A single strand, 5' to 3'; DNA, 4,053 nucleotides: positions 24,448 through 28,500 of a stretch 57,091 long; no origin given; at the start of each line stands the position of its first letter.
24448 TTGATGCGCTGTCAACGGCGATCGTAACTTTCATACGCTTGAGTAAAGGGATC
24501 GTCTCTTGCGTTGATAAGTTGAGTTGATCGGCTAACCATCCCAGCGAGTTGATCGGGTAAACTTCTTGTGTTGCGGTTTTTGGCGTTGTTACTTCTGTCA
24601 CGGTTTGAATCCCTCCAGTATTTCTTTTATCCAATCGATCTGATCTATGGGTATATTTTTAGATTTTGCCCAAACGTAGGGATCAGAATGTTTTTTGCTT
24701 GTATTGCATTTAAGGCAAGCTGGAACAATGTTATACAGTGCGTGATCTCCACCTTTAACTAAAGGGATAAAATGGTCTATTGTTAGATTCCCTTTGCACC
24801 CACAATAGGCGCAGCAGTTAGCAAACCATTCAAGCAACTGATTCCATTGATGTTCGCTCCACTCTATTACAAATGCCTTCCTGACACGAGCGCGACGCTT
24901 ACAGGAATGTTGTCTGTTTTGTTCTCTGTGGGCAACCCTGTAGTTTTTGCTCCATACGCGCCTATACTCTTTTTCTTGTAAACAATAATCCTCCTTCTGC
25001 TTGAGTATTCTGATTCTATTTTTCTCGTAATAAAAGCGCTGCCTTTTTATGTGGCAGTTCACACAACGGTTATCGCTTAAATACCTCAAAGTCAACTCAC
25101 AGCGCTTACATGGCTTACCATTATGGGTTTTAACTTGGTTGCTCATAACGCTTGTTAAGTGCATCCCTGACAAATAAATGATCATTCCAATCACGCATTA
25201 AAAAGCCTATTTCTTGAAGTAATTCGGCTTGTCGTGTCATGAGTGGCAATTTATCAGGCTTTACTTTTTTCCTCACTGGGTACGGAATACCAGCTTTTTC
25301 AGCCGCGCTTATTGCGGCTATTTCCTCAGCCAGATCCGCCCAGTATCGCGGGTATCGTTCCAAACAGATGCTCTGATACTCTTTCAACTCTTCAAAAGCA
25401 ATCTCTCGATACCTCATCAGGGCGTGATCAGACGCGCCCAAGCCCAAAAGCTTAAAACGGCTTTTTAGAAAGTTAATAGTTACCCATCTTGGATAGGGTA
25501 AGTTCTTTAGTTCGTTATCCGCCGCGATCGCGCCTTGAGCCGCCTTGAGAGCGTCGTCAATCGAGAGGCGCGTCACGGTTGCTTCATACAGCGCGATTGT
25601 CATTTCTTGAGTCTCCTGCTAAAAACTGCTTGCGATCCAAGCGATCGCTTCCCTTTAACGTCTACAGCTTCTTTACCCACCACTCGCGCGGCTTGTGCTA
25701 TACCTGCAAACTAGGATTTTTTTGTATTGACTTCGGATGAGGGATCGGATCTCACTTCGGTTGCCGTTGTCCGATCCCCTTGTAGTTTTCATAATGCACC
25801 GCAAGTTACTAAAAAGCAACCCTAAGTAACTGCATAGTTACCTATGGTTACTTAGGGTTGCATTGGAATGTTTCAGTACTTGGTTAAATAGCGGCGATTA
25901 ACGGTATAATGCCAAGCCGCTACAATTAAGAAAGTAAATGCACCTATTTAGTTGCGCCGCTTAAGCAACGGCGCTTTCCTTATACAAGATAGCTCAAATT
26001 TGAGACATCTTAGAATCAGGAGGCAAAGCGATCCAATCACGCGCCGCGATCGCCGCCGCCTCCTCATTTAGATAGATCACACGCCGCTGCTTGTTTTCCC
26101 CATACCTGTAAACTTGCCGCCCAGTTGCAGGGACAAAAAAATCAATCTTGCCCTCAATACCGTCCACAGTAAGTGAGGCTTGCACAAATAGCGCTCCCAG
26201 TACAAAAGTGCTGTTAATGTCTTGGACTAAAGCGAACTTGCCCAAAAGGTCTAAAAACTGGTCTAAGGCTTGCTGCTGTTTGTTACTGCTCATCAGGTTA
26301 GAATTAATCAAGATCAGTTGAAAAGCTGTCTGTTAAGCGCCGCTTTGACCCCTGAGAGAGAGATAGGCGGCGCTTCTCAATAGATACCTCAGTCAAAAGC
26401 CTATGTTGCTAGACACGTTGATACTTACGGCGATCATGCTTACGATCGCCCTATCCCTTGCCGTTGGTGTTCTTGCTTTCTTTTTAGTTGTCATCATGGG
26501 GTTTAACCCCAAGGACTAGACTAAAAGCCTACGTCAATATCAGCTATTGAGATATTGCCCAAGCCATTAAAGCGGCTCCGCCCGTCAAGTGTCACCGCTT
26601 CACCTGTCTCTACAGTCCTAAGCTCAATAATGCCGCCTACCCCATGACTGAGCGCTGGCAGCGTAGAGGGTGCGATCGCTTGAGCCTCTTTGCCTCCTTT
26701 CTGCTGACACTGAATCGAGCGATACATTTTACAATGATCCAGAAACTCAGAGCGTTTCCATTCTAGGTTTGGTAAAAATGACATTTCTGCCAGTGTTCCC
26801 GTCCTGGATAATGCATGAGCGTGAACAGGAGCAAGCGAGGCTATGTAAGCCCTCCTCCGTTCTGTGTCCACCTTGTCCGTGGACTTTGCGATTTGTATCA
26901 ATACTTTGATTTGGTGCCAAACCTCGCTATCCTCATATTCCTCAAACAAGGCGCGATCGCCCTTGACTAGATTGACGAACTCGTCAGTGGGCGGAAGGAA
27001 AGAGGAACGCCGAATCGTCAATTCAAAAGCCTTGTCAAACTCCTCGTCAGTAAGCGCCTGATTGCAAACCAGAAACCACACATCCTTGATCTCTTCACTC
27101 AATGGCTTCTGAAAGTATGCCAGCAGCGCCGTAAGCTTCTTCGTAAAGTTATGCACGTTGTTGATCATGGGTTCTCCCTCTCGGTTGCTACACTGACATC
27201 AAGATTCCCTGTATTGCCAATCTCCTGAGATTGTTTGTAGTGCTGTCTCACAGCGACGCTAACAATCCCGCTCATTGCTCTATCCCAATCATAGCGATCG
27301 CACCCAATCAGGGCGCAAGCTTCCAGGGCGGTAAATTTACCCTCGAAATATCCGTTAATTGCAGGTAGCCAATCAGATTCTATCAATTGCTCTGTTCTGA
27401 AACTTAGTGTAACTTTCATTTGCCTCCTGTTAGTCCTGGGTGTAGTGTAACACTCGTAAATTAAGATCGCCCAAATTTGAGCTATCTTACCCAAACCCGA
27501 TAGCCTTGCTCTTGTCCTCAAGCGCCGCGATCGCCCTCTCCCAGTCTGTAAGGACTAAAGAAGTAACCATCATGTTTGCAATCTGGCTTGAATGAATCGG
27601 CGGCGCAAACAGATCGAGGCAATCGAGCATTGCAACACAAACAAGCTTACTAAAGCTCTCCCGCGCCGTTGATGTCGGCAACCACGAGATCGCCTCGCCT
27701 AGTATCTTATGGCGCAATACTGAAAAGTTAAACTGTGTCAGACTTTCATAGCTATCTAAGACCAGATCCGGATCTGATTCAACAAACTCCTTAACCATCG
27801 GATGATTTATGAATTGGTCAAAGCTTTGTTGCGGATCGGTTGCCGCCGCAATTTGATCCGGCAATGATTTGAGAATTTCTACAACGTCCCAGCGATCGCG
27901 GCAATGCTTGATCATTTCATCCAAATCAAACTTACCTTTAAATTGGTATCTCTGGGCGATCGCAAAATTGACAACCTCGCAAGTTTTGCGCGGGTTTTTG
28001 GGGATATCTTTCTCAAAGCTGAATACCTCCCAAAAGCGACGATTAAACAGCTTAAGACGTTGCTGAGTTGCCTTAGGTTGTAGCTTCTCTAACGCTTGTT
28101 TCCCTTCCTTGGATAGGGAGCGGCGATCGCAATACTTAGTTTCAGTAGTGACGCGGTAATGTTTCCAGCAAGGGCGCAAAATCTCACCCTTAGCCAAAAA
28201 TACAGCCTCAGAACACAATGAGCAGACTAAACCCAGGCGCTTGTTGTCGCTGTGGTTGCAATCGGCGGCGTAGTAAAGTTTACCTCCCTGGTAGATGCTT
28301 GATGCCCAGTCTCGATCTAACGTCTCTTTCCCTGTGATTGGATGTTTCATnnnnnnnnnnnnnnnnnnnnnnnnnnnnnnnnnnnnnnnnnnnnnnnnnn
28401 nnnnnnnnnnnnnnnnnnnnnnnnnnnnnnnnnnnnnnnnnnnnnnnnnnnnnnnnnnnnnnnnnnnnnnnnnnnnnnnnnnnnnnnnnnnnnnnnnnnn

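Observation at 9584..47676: Conserved extended -10 decamer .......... (six exact copies), typically ~13 nt downstream of the palindrome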

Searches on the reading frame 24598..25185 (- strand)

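Call 33: search_protein_families(library=pfam, max_evalue=0.01, proteins=[window:24598-25185:-])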
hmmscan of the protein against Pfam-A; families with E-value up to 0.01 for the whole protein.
window:24598-25185:- (195 aa): 3 families
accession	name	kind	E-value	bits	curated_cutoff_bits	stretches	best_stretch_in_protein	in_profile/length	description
PF01844.29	HNH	-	2.8e-10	40.6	21.4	1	125-166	1-46/47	HNH endonuclease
PF14279.12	HNH_5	-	5e-08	33.2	27.5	1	125-167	1-46/56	HNH endonuclease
PF13395.12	HNH_4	-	0.0012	19.3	22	1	132-170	16-54/54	HNH endonuclease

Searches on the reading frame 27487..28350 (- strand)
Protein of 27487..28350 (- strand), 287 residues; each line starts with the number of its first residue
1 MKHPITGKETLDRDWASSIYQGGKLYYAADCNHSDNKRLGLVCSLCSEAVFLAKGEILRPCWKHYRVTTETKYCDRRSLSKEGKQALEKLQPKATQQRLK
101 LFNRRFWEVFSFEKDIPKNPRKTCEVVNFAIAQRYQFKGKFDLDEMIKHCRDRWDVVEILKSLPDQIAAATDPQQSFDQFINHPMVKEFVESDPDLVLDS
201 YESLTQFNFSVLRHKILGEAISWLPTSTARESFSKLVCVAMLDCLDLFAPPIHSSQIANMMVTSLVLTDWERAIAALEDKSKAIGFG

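Call 13: search_protein_families(library=phrogs, proteins=[window:27487-28350:-])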
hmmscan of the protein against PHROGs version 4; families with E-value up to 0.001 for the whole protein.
window:27487-28350:- (287 aa): 0 families

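Call 31: search_protein_families(library=pfam, max_evalue=0.01, proteins=[window:27487-28350:-])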
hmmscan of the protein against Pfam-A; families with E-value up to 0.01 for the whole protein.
window:27487-28350:- (287 aa): 0 families

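Call 95: search_solved_structures(query=window:27487-28350:-, max_evalue=1)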
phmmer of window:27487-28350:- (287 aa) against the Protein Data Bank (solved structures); distinct sequences matched with E-value up to 1: 5.
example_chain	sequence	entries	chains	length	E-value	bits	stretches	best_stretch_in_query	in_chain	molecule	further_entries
5h7c_A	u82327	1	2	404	0.024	17.2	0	84-265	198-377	Immunoglobulin G-binding protein A, DHR14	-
4xhp_A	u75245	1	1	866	0.051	16.2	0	143-193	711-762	ParM hybrid fusion protein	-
3ojl_A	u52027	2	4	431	0.37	13.3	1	142-220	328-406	Cap5O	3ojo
5h78_A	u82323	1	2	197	0.47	13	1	142-265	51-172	cAMP-dependent protein kinase type II-alpha regulatory subunit,DHR14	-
5cwh_A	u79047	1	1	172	0.49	12.9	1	143-265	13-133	Designed helical repeat protein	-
